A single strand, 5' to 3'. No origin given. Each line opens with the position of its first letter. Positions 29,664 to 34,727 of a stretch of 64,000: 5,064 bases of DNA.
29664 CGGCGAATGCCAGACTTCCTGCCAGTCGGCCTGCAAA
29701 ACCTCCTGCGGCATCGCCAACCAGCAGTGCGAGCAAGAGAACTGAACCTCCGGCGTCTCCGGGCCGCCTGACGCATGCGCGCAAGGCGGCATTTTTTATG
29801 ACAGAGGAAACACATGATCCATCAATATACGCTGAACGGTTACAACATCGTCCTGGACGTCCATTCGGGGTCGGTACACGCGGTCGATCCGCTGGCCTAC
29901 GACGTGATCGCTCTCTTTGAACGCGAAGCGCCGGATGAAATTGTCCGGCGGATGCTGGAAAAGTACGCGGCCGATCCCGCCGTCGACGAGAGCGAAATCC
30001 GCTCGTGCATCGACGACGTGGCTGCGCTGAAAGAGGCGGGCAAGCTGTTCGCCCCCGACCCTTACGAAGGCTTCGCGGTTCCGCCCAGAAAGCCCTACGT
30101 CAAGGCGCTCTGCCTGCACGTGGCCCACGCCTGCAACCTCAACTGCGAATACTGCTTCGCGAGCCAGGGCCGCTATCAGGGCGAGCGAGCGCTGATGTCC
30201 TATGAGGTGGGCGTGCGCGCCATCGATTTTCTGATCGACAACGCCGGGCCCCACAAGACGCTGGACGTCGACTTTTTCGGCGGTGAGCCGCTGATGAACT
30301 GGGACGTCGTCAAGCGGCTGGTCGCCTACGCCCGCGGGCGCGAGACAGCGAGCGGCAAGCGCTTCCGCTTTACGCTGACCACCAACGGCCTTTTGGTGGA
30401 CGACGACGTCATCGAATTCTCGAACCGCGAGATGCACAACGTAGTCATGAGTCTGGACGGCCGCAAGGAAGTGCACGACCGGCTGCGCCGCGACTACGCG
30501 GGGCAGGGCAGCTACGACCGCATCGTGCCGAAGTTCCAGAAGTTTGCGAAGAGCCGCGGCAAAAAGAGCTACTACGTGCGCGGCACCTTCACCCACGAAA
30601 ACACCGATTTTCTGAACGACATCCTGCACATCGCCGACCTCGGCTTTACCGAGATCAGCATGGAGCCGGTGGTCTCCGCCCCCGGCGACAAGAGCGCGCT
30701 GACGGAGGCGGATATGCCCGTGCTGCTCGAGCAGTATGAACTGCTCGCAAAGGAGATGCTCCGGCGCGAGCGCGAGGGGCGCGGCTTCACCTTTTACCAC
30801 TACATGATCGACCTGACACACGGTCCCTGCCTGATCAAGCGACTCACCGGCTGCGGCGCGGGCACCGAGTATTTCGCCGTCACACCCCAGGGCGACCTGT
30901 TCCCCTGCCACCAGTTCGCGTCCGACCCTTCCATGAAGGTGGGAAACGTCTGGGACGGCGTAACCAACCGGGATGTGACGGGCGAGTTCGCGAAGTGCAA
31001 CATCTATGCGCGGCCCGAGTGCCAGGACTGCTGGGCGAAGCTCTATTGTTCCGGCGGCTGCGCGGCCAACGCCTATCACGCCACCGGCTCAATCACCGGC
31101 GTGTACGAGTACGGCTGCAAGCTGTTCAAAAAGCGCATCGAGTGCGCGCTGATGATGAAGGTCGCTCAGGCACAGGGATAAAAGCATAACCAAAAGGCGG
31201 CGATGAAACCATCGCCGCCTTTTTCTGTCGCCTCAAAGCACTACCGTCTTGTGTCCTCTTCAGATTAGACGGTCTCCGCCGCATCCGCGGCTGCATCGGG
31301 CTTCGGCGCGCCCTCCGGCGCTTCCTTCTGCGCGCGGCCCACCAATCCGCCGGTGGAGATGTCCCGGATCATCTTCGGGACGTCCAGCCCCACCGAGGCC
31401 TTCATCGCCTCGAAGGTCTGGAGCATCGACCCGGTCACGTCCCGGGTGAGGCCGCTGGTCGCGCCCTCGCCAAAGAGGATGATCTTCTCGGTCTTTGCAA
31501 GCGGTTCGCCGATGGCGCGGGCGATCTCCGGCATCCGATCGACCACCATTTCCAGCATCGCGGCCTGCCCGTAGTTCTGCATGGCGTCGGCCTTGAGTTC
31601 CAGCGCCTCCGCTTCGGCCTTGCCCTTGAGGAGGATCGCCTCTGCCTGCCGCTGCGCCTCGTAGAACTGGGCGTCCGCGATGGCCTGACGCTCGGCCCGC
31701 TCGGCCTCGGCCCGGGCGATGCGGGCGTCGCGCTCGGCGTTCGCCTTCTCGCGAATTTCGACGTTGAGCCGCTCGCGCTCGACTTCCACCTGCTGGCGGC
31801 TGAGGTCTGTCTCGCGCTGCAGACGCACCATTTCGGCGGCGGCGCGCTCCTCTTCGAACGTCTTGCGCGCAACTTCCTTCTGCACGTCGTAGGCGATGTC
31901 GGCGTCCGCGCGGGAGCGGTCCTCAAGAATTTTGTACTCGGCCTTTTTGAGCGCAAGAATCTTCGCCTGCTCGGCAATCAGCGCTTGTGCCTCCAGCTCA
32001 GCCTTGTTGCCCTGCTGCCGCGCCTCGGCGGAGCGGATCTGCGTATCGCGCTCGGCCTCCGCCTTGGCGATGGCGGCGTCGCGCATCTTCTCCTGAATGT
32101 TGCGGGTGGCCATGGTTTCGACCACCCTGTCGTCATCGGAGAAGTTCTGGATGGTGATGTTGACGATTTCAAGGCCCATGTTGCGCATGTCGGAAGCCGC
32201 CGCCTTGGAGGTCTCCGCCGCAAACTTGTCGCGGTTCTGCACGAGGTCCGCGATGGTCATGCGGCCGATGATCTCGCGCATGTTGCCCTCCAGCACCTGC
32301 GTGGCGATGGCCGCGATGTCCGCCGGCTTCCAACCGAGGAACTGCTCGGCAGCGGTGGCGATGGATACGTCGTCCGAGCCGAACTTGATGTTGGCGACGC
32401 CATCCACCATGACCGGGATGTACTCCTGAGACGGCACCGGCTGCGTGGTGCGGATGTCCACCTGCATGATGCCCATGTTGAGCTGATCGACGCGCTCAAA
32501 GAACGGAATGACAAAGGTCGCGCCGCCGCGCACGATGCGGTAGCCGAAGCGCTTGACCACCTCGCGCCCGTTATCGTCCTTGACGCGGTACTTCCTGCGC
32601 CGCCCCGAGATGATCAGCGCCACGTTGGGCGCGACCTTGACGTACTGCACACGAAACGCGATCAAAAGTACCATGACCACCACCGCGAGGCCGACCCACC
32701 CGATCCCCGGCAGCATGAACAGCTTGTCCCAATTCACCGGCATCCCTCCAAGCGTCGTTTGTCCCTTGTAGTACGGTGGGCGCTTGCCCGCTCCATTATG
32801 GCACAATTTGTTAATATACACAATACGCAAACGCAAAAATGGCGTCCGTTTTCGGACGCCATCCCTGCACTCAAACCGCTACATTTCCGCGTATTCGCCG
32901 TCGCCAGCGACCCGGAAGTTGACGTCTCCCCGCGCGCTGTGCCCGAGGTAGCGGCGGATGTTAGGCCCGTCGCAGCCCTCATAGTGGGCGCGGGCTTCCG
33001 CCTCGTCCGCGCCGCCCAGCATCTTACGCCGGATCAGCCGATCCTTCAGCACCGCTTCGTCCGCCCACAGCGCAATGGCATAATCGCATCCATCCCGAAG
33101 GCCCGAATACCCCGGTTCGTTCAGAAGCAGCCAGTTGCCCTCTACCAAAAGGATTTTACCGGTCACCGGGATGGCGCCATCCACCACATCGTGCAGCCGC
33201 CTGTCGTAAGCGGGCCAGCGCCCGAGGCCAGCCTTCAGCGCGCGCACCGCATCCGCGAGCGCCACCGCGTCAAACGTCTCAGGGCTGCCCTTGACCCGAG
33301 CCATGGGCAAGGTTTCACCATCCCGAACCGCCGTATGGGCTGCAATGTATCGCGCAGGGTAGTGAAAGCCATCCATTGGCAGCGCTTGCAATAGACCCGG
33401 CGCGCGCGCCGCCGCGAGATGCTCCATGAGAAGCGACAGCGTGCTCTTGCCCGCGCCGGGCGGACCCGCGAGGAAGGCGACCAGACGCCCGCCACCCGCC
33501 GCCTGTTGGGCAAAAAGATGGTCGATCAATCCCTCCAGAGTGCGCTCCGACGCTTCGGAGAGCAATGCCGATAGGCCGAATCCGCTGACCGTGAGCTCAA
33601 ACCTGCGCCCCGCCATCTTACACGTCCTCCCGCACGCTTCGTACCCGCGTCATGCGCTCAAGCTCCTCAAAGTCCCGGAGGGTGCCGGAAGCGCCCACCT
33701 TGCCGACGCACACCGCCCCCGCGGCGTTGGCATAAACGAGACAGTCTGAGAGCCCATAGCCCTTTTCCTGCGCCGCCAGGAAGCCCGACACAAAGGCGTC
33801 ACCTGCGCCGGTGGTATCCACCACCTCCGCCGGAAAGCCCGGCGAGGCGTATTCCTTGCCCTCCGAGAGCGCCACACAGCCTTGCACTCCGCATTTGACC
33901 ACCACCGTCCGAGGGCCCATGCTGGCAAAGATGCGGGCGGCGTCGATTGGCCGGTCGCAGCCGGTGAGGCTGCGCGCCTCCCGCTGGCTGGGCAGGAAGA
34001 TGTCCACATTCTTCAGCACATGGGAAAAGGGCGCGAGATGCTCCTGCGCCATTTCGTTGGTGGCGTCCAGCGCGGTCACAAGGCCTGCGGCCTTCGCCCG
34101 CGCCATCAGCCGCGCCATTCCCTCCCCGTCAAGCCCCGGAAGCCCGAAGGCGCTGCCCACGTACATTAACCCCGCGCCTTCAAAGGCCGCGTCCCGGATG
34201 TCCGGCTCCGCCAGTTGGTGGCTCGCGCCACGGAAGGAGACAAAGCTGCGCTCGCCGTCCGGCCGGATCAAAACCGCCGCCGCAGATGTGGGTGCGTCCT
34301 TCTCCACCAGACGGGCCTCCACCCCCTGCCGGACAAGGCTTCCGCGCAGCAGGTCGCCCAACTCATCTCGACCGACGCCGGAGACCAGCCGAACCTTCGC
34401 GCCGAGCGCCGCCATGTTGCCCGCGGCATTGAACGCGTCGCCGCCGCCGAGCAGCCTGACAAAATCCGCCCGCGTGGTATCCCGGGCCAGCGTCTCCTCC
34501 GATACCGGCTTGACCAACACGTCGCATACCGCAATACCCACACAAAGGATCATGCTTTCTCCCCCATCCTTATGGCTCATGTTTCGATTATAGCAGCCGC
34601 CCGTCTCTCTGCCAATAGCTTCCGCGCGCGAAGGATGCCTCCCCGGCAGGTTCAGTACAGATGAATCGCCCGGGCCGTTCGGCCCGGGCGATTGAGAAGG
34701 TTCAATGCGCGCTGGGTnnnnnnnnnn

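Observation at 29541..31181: SCIFF (six-cysteines-in-forty-five) ribosomal peptide missed by the ORF track, with its radical SAM/SPASM maturase behind a perfect consensus promoter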

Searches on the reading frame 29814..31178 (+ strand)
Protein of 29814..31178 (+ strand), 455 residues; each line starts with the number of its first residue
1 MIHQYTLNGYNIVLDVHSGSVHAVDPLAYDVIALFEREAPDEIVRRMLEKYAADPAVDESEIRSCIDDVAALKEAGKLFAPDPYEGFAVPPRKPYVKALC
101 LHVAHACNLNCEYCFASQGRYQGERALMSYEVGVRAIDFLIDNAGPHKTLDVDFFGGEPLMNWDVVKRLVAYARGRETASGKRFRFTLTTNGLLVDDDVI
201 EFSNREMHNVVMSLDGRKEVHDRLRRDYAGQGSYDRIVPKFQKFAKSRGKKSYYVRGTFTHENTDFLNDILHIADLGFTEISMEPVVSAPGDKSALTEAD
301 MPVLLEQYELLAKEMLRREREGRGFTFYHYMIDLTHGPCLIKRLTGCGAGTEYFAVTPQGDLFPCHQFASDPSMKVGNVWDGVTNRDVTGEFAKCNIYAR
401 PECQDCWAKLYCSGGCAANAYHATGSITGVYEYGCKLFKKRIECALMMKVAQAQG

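Call 3: search_protein_families(library=ncbifam, proteins=[window:29814-31178:+], max_evalue=0.01)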
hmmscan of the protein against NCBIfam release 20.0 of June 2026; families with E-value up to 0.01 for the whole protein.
window:29814-31178:+ (455 aa): 74 families (the best 25 are shown)
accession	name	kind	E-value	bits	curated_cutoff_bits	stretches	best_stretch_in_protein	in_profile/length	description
TIGR03974.1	rSAM_six_Cys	equivalog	2.7e-217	722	425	1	2-451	1-451/451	thioether cross-link-forming SCIFF peptide maturase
NF040492.1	not_ScfB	exception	3.2e-155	517.4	855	1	2-449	4-448/450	ScfB-related radical SAM/SPASM orphan maturase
NF047865.1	rSAM_PapB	equivalog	1.2e-78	264.6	340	1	96-428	2-328/330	PapB family radical SAM/SPASM ranthipeptide maturase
TIGR03906.1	quino_hemo_SAM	equivalog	2.6e-77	260.5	453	1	2-446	3-444/467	quinohemoprotein amine dehydrogenase maturation protein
TIGR04064.1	rSAM_nif11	equivalog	2.9e-74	250.4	518.7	1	92-448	73-432/459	nif11-like peptide radical SAM maturase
TIGR04068.1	rSAM_ocin_clost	equivalog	2.7e-47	161.7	500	2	95-246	82-234/462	Cys-rich peptide radical SAM maturase CcpM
TIGR03978.1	rSAM_paired_1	equivalog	1.3e-36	126.4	370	1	103-430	89-430/466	His-Xaa-Ser system radical SAM maturase HxsB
TIGR04280.1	geopep_mat_rSAM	hypoth_equivalog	1.6e-35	123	400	1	103-431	90-407/428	geopeptide radical SAM maturase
TIGR04115.1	rSAM_Cxxx_rpt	equivalog_domain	9.2e-33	114.2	350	1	97-443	2-354/359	radical SAM peptide maturase, CXXX-repeat target family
TIGR04163.1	rSAM_cobopep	equivalog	1.1e-31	110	375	1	100-448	67-418/428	peptide-modifying radical SAM enzyme CbpB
TIGR04463.1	rSAM_vs_C_rich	equivalog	2.2e-31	109.1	525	1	104-451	89-429/438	TIGR04463 family radical SAM/SPASM RiPP maturase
NF041298.1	rSAM_mat_DynA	equivalog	9.5e-31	107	450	1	104-438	8-342/356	dynobactin maturation radical SAM/SPASM protein DynA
TIGR03942.1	sulfatase_rSAM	equivalog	3.7e-30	105.2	349.45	1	103-439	7-347/363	anaerobic sulfatase maturase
NF038107.1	rSAM_NF038107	equivalog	5.7e-30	104.5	600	1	103-429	91-413/444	Cys-every-fifth radical SAM/SPASM peptide maturase CefB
NF035951.1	rSAM_RumMC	equivalog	6.5e-29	101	720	2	97-250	112-265/510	RumMC family radical SAM sactipeptide maturase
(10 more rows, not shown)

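Call 4: search_protein_families(library=pfam, proteins=[window:29814-31178:+], max_evalue=0.01)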
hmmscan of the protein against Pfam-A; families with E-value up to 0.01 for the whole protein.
window:29814-31178:+ (455 aa): 4 families
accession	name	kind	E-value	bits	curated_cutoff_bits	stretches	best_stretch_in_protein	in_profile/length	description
PF04055.27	Radical_SAM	-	2.3e-14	54.4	29.5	1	104-255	4-147/166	Radical SAM superfamily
PF13353.11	Fer4_12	-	2.4e-10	41.3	22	1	100-223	8-121/137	4Fe-4S single cluster domain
PF05402.18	PqqD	-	9.2e-05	23.1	23.4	1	12-68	3-60/67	Coenzyme PQQ synthesis protein D (PqqD)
PF13186.11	SPASM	-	0.00031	21.4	21.5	1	347-407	1-67/67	Iron-sulfur cluster-binding domain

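Call 6: search_solved_structures(query=window:29814-31178:+, show_alignments=1)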
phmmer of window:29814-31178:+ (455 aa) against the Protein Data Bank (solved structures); distinct sequences matched with E-value up to 0.001: 9.
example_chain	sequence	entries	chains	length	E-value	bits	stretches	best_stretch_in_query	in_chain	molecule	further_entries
5wgg_A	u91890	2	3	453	4.2e-167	559.9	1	1-450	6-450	Radical SAM domain protein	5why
4k37_A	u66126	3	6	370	2.6e-16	62.8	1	99-446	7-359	Anaerobic sulfatase-maturating enzyme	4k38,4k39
4k36_A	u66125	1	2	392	3.2e-16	62.5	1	99-446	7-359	Anaerobic sulfatase-maturating enzyme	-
8vpo_A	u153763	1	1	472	4.1e-14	55.6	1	95-442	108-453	Radical SAM core domain-containing protein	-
9gm3_A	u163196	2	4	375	2.5e-09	39.7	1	94-237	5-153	ChlB radical SAM domain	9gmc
6efn_A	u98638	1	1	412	4.2e-06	29.1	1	100-271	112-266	Sporulation killing factor maturation protein SkfB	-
6c8v_A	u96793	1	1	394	0.00027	23.2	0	345-429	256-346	Coenzyme PQQ synthesis protein E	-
7vob_C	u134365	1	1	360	0.00036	22.8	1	99-227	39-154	Cytosylglucuronate decarboxylase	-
7voc_C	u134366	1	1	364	0.00037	22.7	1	99-227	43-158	Cytosylglucuronate decarboxylase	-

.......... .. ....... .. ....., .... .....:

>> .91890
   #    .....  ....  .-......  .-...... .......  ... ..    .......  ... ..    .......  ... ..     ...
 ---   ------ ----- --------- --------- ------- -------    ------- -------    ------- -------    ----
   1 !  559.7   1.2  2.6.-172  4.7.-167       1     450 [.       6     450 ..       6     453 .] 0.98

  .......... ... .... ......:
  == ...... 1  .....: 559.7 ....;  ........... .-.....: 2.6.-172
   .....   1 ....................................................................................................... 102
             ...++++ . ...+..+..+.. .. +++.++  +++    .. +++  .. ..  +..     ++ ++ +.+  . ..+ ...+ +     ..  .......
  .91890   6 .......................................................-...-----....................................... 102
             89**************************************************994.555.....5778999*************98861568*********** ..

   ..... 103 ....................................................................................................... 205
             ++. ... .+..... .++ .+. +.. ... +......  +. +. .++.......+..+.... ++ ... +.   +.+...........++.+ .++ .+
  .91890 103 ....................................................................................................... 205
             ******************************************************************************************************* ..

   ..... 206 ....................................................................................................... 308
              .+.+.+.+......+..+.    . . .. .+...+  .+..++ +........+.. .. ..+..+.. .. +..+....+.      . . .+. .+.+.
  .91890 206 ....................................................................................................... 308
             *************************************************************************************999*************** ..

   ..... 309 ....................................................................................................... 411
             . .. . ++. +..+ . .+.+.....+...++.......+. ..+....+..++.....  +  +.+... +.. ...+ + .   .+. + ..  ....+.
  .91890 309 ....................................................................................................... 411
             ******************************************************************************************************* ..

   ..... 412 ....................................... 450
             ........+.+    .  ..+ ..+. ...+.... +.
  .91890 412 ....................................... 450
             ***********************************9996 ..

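Call 12: find_related_loci(query=window:29814-31178:+, collection=genome_contigs, flank=6000)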
Query window:29814-31178:+ (455 aa) in genome_contigs; peptide patterns used: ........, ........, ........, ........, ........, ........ (x = any residue, [..] = any of these).
600 stretches matched a pattern (row limit reached: there are more); 590 encode a relative of the query (tblastn E <= 1e-3); the best 80 are kept; 80 distinct loci.
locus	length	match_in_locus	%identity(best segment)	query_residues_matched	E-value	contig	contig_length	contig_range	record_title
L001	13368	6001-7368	83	1-455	0e+0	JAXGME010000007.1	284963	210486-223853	MAG: Christensenellales bacterium isolate AnMBR.bin225 bin225_7, whole genome shotgun sequence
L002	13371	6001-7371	73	1-455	0e+0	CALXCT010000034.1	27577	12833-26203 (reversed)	MAG: uncultured Oscillospiraceae bacterium isolate E09__bin210 genome assembly, contig: E09__k127_5194137, whole genome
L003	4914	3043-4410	71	1-454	0e+0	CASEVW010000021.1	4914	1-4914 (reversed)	uncultured Oscillospiraceae bacterium isolate SI.A56.metabat-bins.126 genome assembly, contig: SI.A56.metabat-bins.126.f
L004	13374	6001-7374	70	1-455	0e+0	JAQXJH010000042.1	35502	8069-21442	MAG: Bacillota bacterium isolate SUG1246 k141_3475052, whole genome shotgun sequence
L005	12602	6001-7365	70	1-453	0e+0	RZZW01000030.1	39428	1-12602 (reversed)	MAG: Clostridia bacterium isolate INTA.CYC.012 contig-100_719, whole genome shotgun sequence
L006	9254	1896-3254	69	1-452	0e+0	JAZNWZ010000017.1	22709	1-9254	MAG: Candidatus Fimenecus sp. isolate T1900044781_TS20190247.MAGScoT_cleanbin_000031 SGB_2557_k141_166350, whole genome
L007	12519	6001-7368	70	1-454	0e+0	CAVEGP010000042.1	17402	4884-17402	Bacteroides uniformis isolate H07668-L1_cleanbin_000028 genome assembly, contig: Spades_H07668-L1_contig_1473, whole gen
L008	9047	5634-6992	69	1-452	0e+0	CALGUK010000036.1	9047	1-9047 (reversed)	MAG TPA_asm: uncultured Clostridia bacterium isolate SRR6425810_bin.30_CONCOCT_v1.1_MAG genome assembly, contig: ERZ1767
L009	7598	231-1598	70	1-454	0e+0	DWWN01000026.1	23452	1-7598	MAG TPA_asm: Candidatus Faecalibacterium faecigallinarum isolate ChiSjej5B23-2810 ChiSjej5B23M5__C37847_L23452_SAMN08009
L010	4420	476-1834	69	1-452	0e+0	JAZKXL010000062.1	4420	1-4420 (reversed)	MAG: Candidatus Fimenecus sp. isolate T1900045118_TC20190112.MAGScoT_cleanbin_000049 SGB_4822_k141_68270, whole genome s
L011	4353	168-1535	70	1-454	0e+0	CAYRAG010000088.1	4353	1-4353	MAG TPA_asm: uncultured Oscillospiraceae bacterium isolate SRP314395_co1_229 genome assembly, contig: NODE_17703_length_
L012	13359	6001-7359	68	1-452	0e+0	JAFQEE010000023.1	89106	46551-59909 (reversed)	MAG: Clostridia bacterium isolate RGIG1738 Goat_Cecum-3__c314585, whole genome shotgun sequence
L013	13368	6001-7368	70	1-454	0e+0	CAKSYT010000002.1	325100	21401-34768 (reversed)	MAG: uncultured Faecalibacterium sp. isolate REFINED_METABAT215_TOP10_CONTIGS_1500_ASSEMBLY_K77_MERGED__Hadza_MoBio_hadz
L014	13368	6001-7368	68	1-454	0e+0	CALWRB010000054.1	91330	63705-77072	MAG: uncultured Lachnospiraceae bacterium isolate E03__bin254 genome assembly, contig: E03__k127_1279691, whole genome s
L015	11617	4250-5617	70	1-454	0e+0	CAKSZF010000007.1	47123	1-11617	MAG: uncultured Faecalibacterium sp. isolate REFINED_METABAT215_TOP10_CONTIGS_1500_ASSEMBLY_K77_MERGED__Nepal_MoBio_Fibe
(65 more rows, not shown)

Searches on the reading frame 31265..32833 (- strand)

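Call 29: search_protein_families(library=pfam, proteins=[window:31265-32833:-], max_evalue=0.001)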
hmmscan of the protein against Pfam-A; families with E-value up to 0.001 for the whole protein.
window:31265-32833:- (522 aa): 2 families
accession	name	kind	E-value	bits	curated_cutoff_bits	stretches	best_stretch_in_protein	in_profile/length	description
PF01145.31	Band_7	-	3.8e-26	92.6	23.6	1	93-262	19-176/176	SPFH domain / Band 7 family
PF15975.10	Flot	-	3.9e-05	24.2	27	1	386-463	2-84/124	Flotillin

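Call 41: search_protein_families(library=ncbifam, proteins=[window:31265-32833:-], max_evalue=0.001)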
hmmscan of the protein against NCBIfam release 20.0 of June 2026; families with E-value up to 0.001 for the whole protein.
window:31265-32833:- (522 aa): 2 families
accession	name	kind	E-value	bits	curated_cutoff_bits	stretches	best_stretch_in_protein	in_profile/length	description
NF058507.1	FlotScfldFlot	equivalog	2.7e-96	323.5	700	2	49-399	6-351/477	flotillin lipid rafts scaffold protein FloT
TIGR01932.1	hflC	equivalog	0.00069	18.5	134.4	1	47-207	4-151/318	protease modulator HflC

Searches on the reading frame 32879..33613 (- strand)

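Call 29: search_protein_families(library=pfam, proteins=[window:32879-33613:-], max_evalue=0.001)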
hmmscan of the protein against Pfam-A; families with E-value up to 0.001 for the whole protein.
window:32879-33613:- (244 aa): 1 family
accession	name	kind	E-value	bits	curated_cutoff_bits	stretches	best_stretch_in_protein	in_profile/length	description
PF13191.12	AAA_16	-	0.00071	20.5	32.6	0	24-93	7-73/167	AAA ATPase domain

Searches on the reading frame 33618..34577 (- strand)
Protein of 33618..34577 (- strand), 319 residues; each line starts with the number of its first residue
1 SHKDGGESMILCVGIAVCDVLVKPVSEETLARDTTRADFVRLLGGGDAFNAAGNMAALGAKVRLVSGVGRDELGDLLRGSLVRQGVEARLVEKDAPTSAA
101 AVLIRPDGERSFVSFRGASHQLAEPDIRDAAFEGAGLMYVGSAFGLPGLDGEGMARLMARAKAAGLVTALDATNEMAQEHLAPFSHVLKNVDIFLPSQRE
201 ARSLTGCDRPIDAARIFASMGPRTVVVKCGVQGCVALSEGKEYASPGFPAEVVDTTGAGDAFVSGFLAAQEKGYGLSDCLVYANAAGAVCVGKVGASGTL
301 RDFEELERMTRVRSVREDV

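Call 29: search_protein_families(library=pfam, proteins=[window:33618-34577:-], max_evalue=0.001)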
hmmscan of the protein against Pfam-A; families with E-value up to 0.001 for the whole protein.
window:33618-34577:- (319 aa): 1 family
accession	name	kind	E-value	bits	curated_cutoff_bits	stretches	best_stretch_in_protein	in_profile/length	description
PF00294.29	PfkB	-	9e-50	170.1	25.8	1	9-298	3-297/302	pfkB family carbohydrate kinase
